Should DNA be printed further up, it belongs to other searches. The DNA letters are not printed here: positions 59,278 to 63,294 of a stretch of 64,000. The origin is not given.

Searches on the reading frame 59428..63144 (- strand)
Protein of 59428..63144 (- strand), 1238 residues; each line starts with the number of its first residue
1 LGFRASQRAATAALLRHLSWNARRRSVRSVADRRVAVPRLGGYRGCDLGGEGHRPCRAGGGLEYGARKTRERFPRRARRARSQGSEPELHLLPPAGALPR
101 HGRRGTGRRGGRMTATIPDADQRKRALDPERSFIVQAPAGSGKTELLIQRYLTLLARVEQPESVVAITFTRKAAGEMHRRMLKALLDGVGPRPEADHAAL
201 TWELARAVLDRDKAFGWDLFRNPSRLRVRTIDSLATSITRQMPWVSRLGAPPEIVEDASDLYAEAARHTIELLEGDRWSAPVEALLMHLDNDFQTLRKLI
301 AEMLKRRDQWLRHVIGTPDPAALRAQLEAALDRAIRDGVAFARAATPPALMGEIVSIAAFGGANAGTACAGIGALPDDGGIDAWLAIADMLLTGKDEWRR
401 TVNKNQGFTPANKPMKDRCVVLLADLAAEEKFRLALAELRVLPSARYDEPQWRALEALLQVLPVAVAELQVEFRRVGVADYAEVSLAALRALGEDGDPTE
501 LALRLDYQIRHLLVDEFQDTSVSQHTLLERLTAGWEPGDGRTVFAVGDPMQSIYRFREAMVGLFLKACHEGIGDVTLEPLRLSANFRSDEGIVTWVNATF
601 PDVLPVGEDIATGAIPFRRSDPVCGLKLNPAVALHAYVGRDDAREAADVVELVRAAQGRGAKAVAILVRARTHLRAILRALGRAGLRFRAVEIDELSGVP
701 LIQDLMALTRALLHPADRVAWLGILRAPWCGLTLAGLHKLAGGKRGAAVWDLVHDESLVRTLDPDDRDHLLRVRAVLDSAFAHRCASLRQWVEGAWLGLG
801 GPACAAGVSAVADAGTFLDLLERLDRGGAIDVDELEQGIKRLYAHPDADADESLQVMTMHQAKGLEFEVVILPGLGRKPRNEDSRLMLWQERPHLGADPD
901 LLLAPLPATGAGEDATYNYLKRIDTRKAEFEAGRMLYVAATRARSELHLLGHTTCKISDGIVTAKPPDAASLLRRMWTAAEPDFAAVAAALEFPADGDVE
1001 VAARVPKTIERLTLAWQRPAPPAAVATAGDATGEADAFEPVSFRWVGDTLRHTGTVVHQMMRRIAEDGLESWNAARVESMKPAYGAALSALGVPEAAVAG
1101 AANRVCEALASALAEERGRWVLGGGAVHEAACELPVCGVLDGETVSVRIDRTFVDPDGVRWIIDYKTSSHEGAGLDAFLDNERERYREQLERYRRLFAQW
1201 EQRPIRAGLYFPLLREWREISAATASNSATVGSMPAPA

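Call 16: search_protein_families(library=pfam, proteins=[window:59428-63144:-], max_evalue=10)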
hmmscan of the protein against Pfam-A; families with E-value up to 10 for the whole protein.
window:59428-63144:- (1238 aa): 12 families
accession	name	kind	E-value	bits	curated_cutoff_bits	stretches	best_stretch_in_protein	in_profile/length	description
PF00580.27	UvrD-helicase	-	3.7e-36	125.7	23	1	121-567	4-266/271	UvrD/REP helicase N-terminal domain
PF13361.12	UvrD_C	-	9.9e-21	75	25.6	2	849-949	282-345/350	UvrD-like helicase C-terminal domain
PF13245.12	AAA_19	-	1.2e-13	51.8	25.1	2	130-183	11-63/134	AAA domain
PF12705.13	PDDEXK_1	-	1e-08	35.9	22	1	1052-1212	36-189/247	PD-(D/E)XK nuclease superfamily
PF13538.12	UvrD_C_2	-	1.3e-08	35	27.4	2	856-885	4-35/52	UvrD-like helicase C-terminal domain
PF01443.25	Viral_helicase1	-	1.9e-06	28.3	21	2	134-187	2-52/228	Viral superfamily 1 RNA helicase core domain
PF18514.6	MDY2_C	-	0.0041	17.3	25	1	508-536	8-35/38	Ubiquitin-like protein MDY2, C-terminal domain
PF00270.35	DEAD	-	0.0058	16.8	26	1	129-184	13-68/167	DEAD/DEAH box helicase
PF13401.12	AAA_22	-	0.012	16.3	27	1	130-209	5-80/130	AAA domain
PF13604.12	AAA_30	-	0.014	15.6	27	1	128-179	16-64/191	AAA domain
PF25199.1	nSTAND_NTPase5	-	0.031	14.5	34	1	128-155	39-66/145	Novel STAND NTPase 5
PF05729.18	NACHT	-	0.23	11.7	26.7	1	133-209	3-84/167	NACHT domain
